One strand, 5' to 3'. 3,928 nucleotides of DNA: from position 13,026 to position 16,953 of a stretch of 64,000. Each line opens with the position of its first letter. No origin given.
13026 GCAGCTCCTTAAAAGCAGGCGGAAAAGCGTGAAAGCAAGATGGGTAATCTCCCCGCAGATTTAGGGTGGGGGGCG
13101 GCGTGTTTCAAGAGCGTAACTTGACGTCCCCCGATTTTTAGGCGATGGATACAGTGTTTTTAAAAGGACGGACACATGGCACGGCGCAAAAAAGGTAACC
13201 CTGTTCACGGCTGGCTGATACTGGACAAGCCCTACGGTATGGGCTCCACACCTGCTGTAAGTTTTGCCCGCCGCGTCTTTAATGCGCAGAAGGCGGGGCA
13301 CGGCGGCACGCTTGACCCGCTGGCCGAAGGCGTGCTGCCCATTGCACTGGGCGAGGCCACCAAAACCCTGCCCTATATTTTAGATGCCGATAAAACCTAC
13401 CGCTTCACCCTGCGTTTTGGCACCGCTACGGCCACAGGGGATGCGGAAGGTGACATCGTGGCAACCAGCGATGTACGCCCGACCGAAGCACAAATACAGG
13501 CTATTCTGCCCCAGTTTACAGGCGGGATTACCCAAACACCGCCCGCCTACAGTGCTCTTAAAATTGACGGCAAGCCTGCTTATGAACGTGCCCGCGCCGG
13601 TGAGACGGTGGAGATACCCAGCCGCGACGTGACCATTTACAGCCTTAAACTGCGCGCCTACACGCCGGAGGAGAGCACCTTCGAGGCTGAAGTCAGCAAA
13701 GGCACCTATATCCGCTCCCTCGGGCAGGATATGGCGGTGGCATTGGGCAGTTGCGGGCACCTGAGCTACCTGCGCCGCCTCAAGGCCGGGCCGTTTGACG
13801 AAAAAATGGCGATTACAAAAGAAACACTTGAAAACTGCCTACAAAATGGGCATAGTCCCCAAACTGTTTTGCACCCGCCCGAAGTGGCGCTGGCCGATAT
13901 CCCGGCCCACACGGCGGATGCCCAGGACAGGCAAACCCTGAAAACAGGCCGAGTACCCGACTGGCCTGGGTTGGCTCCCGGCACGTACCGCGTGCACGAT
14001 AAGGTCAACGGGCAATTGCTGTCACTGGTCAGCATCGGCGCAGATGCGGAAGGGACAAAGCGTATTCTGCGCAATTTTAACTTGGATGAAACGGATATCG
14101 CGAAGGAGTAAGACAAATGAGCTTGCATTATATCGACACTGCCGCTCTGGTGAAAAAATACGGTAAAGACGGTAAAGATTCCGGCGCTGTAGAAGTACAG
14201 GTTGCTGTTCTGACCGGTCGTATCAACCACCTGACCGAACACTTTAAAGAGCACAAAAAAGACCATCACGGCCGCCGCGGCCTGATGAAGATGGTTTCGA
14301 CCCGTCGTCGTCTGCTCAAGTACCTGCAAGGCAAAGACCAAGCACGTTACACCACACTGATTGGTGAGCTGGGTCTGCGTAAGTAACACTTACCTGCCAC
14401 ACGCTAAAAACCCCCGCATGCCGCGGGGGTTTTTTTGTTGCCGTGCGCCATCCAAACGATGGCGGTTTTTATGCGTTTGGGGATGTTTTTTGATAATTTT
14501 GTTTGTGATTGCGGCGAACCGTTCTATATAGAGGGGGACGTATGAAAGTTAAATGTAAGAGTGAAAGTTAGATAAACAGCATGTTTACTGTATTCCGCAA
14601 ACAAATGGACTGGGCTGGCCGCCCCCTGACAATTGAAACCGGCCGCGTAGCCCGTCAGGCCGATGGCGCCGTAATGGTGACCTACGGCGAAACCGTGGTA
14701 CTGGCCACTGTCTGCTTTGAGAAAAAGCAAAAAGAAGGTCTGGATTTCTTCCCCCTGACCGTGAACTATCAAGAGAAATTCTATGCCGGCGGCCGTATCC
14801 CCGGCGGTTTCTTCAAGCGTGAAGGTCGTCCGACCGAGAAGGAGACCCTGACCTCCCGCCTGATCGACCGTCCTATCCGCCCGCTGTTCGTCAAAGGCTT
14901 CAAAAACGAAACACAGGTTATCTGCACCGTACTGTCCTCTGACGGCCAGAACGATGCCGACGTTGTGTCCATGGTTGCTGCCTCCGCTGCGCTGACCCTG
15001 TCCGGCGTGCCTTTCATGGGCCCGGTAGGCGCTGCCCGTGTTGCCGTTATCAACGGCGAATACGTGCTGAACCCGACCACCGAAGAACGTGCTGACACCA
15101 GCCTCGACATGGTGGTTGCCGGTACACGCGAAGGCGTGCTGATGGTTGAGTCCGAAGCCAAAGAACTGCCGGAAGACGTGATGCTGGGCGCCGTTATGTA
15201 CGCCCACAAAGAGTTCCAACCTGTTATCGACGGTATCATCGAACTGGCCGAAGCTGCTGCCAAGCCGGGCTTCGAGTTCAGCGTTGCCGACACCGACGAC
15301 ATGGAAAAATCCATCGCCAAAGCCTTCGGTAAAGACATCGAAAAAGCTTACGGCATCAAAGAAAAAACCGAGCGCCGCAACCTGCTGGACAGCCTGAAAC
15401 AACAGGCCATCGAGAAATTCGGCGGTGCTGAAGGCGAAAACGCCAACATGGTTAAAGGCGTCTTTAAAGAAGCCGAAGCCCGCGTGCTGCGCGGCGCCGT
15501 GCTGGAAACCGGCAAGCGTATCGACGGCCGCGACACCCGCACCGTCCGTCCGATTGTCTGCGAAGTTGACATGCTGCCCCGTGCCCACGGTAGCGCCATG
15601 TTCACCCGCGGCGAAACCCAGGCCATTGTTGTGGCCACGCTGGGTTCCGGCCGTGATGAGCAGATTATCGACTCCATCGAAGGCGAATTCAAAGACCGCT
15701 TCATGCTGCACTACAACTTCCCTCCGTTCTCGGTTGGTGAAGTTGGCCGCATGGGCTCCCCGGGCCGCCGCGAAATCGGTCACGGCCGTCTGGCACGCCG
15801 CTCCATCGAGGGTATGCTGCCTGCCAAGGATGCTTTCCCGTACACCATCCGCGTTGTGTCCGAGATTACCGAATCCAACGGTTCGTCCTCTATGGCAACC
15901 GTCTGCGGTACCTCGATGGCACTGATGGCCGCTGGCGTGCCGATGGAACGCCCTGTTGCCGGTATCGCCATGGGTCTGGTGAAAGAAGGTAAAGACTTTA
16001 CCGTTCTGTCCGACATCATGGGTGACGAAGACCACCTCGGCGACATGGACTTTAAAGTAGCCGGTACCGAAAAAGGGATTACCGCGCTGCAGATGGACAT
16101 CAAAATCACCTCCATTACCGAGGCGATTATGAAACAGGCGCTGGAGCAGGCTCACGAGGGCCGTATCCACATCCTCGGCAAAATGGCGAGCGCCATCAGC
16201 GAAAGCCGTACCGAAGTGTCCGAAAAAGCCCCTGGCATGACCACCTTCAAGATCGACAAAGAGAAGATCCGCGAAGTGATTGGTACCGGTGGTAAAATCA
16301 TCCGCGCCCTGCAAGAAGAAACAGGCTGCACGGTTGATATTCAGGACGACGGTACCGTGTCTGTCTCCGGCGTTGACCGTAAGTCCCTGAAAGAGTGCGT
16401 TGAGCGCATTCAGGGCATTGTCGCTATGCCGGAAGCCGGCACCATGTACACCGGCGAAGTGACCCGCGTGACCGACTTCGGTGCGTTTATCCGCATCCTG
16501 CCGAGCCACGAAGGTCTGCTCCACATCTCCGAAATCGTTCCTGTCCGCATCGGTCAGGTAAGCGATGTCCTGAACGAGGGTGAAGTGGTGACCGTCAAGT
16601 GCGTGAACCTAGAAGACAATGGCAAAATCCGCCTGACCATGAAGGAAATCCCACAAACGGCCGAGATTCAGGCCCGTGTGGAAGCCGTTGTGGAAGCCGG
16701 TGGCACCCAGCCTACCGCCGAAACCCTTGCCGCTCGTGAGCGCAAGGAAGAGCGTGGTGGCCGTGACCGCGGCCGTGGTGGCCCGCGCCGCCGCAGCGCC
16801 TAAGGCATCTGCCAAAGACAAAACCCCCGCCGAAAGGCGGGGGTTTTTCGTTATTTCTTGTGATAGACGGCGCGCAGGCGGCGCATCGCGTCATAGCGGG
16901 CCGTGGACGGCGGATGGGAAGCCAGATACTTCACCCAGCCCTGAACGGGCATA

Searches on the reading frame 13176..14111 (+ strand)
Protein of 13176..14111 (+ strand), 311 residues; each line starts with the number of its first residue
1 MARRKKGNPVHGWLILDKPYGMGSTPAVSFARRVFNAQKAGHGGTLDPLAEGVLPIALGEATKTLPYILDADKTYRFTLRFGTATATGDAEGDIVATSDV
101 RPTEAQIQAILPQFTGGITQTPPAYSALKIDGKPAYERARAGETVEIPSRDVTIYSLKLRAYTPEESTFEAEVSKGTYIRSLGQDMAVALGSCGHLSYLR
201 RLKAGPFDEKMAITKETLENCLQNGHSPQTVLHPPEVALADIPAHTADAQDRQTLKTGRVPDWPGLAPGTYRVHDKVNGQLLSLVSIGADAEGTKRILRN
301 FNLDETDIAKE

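Call 77: search_protein_families(library=pfam, proteins=[window:13176-14111:+], max_evalue=0.00001)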
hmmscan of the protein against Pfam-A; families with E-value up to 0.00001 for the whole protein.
window:13176-14111:+ (311 aa): 2 families
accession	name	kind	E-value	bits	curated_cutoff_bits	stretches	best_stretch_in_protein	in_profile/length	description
PF01509.24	TruB_N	-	1.5e-55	188.1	27.3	1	32-179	1-149/149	TruB family pseudouridylate synthase (N terminal domain)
PF16198.10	TruB_C_2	-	1.1e-09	38.7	29.3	1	180-239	1-65/66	tRNA pseudouridylate synthase B C-terminal domain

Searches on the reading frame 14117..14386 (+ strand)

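Call 77: search_protein_families(library=pfam, proteins=[window:14117-14386:+], max_evalue=0.00001)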
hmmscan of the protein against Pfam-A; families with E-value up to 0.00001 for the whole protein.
window:14117-14386:+ (89 aa): 1 family
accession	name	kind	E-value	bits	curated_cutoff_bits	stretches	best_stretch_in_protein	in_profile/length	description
PF00312.27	Ribosomal_S15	-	4.3e-34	117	31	1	10-88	3-81/81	Ribosomal protein S15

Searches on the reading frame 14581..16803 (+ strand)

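Call 77: search_protein_families(library=pfam, proteins=[window:14581-16803:+], max_evalue=0.00001)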
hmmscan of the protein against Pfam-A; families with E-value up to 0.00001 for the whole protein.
window:14581-16803:+ (740 aa): 5 families
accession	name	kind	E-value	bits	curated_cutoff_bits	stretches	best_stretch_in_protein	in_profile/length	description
PF01138.27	RNase_PH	-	1.7e-66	223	25.5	2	13-144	2-130/130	3' exoribonuclease family, domain 1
PF03725.20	RNase_PH_C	-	1.2e-26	92.9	20.8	2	147-210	1-66/67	3' exoribonuclease family, domain 2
PF03726.19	PNPase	-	4.7e-16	59.5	24.6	1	241-318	2-81/81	Polyribonucleotide nucleotidyltransferase, RNA binding domain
PF00575.29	S1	-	1.5e-13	51.3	22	1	617-688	2-74/74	S1 RNA binding domain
PF00013.35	KH_1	-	5.8e-13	48.8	21.5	1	554-611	2-65/66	KH domain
